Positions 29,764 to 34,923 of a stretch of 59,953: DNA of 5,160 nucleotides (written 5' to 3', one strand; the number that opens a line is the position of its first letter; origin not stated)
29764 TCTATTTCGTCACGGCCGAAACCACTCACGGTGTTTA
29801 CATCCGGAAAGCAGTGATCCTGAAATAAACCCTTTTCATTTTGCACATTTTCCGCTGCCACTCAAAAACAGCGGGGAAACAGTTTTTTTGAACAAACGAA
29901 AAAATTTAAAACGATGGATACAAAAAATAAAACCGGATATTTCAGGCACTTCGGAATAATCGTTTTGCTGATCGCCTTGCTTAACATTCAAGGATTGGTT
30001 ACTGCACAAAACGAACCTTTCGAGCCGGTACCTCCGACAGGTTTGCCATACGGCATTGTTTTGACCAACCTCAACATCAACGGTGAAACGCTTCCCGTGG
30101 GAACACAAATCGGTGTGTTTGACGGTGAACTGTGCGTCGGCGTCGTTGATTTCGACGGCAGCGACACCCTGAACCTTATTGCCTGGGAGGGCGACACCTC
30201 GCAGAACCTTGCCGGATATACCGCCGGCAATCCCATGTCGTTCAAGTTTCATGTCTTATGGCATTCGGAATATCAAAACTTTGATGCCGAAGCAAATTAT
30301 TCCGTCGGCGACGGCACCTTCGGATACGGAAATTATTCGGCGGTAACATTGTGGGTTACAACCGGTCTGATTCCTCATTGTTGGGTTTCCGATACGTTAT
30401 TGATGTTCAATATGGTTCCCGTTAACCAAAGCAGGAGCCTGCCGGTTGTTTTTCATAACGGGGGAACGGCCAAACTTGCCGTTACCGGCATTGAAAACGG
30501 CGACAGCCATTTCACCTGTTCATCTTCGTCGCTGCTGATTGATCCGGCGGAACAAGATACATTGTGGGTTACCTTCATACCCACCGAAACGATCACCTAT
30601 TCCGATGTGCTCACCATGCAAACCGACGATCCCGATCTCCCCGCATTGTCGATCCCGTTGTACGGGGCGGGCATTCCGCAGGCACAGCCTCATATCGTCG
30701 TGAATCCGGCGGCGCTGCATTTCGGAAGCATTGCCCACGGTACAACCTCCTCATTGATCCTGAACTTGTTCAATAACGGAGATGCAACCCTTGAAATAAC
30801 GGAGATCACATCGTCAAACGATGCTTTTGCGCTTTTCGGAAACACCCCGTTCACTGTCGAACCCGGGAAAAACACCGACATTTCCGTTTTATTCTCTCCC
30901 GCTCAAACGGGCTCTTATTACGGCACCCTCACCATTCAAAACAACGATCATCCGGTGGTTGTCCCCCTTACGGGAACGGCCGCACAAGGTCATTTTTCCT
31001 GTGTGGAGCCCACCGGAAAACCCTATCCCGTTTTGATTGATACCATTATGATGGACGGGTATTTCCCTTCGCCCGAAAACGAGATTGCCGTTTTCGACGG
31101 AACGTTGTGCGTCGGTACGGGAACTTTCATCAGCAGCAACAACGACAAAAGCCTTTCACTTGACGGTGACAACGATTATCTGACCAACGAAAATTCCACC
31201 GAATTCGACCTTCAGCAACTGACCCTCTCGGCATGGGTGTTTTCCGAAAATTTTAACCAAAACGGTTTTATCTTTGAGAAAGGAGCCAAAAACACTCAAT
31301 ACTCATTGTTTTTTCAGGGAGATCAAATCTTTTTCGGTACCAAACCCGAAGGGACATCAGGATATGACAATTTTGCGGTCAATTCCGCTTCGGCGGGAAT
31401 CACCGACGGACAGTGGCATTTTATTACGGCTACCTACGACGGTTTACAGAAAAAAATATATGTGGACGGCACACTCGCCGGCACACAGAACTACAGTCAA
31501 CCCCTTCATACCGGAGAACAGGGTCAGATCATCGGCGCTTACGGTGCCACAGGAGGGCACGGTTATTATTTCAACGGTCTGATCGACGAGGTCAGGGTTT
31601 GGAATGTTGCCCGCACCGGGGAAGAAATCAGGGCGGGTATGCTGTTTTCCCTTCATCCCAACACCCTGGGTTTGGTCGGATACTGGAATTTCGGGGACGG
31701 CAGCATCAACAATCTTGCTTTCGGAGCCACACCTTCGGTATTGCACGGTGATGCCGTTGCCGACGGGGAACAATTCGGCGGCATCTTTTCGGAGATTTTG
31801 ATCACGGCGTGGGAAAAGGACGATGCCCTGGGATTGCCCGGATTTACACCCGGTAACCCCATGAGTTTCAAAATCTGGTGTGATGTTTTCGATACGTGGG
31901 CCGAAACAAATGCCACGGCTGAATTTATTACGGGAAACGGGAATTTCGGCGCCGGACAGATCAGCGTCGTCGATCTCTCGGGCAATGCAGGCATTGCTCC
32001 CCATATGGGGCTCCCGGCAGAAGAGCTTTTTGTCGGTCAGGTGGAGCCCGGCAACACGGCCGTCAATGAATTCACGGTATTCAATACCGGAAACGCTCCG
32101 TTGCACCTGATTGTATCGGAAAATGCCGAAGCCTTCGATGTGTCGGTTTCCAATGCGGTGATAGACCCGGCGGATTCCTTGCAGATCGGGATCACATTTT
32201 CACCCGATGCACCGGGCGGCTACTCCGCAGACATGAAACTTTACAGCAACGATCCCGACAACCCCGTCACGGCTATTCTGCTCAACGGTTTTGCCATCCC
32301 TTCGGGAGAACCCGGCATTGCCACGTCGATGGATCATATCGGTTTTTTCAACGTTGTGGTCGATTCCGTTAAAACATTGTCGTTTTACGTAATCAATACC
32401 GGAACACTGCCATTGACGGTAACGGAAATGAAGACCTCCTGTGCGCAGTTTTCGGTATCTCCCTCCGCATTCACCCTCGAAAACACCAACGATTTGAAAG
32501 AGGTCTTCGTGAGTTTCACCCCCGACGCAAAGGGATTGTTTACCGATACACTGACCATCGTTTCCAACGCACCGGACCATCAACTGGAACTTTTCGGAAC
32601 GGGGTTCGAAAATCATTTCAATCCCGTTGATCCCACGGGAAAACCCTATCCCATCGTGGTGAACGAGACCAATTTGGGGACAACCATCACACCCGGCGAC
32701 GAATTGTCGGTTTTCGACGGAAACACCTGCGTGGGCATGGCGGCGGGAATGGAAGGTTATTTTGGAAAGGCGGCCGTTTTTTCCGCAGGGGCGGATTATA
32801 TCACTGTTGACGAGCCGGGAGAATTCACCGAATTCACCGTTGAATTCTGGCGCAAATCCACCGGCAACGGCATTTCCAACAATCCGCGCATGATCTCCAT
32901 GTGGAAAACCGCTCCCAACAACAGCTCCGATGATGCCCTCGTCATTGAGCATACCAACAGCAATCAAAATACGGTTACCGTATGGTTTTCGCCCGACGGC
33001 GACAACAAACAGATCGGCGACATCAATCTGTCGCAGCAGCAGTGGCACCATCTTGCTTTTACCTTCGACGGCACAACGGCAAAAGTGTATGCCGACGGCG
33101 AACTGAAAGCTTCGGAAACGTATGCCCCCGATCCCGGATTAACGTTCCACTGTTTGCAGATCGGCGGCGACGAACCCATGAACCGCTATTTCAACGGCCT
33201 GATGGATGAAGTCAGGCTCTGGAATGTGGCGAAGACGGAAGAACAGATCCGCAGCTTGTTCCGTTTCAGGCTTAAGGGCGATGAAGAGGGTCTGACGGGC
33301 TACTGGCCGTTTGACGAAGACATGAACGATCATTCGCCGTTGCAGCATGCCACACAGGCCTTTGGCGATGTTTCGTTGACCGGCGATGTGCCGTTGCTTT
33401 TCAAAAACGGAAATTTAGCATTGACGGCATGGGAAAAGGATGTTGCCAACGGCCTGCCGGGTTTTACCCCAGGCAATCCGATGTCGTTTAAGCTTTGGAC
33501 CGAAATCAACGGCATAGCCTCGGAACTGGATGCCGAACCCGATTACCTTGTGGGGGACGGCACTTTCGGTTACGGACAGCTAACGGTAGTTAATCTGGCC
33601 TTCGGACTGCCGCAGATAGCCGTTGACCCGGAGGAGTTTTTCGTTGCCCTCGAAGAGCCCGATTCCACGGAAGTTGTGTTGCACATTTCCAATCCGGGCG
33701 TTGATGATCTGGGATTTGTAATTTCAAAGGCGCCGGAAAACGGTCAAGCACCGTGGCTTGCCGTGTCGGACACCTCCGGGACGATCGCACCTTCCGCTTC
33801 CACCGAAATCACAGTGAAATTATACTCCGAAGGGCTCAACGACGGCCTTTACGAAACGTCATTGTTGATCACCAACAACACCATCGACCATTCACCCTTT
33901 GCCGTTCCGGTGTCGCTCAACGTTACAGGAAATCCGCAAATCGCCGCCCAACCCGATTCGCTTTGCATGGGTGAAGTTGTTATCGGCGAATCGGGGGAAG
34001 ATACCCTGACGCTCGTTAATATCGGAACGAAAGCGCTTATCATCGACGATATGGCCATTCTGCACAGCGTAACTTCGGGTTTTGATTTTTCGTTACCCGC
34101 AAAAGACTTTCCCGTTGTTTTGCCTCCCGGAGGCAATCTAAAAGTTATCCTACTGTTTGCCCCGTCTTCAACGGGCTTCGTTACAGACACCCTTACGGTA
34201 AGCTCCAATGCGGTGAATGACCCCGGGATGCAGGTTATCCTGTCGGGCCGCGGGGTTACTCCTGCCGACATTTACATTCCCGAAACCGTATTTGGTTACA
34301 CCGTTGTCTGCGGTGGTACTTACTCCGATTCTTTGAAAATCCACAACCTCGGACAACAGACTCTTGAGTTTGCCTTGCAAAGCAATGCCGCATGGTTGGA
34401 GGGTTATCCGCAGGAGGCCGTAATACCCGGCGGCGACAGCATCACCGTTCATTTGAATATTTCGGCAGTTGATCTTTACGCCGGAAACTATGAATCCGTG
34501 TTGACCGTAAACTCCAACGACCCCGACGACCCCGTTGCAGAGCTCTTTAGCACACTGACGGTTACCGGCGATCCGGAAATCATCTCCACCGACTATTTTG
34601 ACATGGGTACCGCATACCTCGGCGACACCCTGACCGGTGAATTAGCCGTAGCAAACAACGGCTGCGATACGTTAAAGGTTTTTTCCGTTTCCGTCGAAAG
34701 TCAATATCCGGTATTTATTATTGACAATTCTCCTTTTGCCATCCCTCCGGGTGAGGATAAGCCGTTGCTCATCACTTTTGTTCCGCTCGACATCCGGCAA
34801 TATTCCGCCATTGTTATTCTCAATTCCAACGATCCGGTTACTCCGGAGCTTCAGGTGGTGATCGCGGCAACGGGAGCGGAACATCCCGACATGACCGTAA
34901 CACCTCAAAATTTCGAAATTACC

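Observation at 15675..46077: Three giant T9SS cargo genes (1751, 1570 and 5387 codons) form a ~30 kb surface-protein locus around one receiver/PPDK_N gene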

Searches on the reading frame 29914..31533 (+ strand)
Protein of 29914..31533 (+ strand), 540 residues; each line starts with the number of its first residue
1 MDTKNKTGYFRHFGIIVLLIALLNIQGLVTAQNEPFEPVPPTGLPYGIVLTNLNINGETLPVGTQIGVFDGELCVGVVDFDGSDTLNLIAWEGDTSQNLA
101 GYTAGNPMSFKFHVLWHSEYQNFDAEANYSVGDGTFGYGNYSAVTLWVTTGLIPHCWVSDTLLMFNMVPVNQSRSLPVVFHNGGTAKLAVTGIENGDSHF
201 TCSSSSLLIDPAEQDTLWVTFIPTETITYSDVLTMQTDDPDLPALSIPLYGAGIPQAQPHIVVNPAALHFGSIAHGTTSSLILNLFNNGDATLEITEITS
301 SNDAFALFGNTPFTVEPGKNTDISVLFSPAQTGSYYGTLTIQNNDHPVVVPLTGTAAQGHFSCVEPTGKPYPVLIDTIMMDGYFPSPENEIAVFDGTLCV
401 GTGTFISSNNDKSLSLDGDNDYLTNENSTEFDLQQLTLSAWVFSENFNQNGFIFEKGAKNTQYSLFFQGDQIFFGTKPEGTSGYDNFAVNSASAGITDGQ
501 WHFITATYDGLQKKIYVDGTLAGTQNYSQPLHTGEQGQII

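Call 53: search_protein_families(library=pfam, proteins=[window:29914-31533:+], max_evalue=0.001)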
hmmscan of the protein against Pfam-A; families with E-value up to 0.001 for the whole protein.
window:29914-31533:+ (540 aa): 11 families
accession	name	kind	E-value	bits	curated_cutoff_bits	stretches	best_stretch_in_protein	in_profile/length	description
PF22073.2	Cep192_D4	-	4.3e-22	78.8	35.5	2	259-355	2-110/112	Cep192 domain 4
PF15780.11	ASH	-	4.8e-21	75.2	27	2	161-239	12-92/98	Abnormal spindle-like microcephaly-assoc'd, ASPM-SPD-2-Hydin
PF13385.13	Laminin_G_3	-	1.1e-15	58.6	27.6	1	417-535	1-115/151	Concanavalin A-like lectin/glucanases superfamily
PF22544.2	HYDIN_VesB_CFA65-like_Ig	-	8.5e-15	55.2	25.5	1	259-347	1-90/100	HYDIN/CFA65/VesB-like, Ig-like domain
PF12371.14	TMEM131_like_N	-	1.1e-11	45.2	28.8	1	263-342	3-83/84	Transmembrane protein 131-like N-terminal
PF24507.1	Ig_CFAP65_4th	-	1.2e-11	45.2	27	1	283-356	2-76/76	CFAP65, fourth Ig-like domain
PF22067.2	Cep192_D3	-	1.2e-08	35.4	27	0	168-237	13-84/99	Cep192 domain 3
PF07610.17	DUF1573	-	1.1e-07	32.2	26.1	1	267-349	7-91/98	Protein of unknown function (DUF1573)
PF22066.2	Cep192_D8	-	1.2e-07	32.3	33.5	0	262-356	7-100/101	Cep192 domain 8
PF07953.20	Toxin_R_bind_N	-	5.2e-05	23.5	23.8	1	410-528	26-154/191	Clostridium neurotoxin, N-terminal receptor binding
PF24291.1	Ig_CFAP65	-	0.00081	19.6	27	0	200-256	64-118/121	Cilia- and flagella-associated protein 65-like, Ig-like domain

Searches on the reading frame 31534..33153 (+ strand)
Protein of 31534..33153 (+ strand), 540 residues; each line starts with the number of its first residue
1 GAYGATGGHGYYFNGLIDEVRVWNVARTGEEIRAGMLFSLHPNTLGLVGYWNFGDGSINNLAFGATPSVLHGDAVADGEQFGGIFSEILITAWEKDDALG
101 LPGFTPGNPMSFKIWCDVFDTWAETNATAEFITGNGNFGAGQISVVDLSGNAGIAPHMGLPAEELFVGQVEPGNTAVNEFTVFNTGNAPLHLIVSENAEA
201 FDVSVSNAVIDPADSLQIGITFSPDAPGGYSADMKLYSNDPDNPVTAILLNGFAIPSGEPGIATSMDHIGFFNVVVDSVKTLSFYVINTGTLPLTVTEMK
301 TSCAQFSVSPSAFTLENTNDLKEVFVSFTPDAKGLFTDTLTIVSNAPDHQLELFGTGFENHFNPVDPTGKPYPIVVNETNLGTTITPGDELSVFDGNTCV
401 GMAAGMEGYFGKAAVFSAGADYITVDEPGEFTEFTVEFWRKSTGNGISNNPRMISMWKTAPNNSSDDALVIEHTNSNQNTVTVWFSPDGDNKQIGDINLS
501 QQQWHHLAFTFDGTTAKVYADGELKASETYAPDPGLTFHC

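Call 53: search_protein_families(library=pfam, proteins=[window:31534-33153:+], max_evalue=0.001)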
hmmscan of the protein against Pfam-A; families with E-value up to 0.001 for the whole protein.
window:31534-33153:+ (540 aa): 8 families
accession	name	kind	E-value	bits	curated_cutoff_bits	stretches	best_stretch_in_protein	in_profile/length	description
PF13385.13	Laminin_G_3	-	1.5e-20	74.3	27.6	2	419-534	3-111/151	Concanavalin A-like lectin/glucanases superfamily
PF22544.2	HYDIN_VesB_CFA65-like_Ig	-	9.1e-20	71.2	25.5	2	165-246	10-93/100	HYDIN/CFA65/VesB-like, Ig-like domain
PF07610.17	DUF1573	-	3.9e-16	59.3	26.1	2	273-354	12-93/98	Protein of unknown function (DUF1573)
PF24507.1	Ig_CFAP65_4th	-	2.7e-10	40.9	27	1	180-239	2-63/76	CFAP65, fourth Ig-like domain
PF15780.11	ASH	-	8.3e-10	39.2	27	1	168-240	17-92/98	Abnormal spindle-like microcephaly-assoc'd, ASPM-SPD-2-Hydin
PF22073.2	Cep192_D4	-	1.3e-09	38.7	35.5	1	164-252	10-109/112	Cep192 domain 4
PF22067.2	Cep192_D3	-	3e-07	30.9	27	0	170-231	13-76/99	Cep192 domain 3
PF22066.2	Cep192_D8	-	1.6e-05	25.5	33.5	0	261-346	5-88/101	Cep192 domain 8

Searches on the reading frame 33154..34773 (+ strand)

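Call 53: search_protein_families(library=pfam, proteins=[window:33154-34773:+], max_evalue=0.001)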
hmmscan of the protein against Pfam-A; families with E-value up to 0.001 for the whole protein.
window:33154-34773:+ (540 aa): 8 families
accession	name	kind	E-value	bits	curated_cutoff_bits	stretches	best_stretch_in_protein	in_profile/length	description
PF22544.2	HYDIN_VesB_CFA65-like_Ig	-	1.5e-23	83.3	25.5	2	261-356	1-90/100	HYDIN/CFA65/VesB-like, Ig-like domain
PF15780.11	ASH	-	6.7e-16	58.7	27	1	266-356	10-95/98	Abnormal spindle-like microcephaly-assoc'd, ASPM-SPD-2-Hydin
PF19190.6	BACON_2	-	1.4e-08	35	25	1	155-240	2-82/94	Viral BACON domain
PF22076.2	Cep192_D6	-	4.7e-07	30.4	35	0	390-436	22-68/101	Cep192 domain 6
PF22073.2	Cep192_D4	-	1.1e-06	29.3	35.5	1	261-367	2-111/112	Cep192 domain 4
PF13385.13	Laminin_G_3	-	2.2e-05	25.1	27.6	1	2-32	120-150/151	Concanavalin A-like lectin/glucanases superfamily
PF24507.1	Ig_CFAP65_4th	-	0.00013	22.7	27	0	199-222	22-45/76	CFAP65, fourth Ig-like domain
PF21310.3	OCRL-like_ASH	-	0.00034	21.2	27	0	175-224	20-71/109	Inositol polyphosphate 5-phosphatase OCRL-like, ASH domain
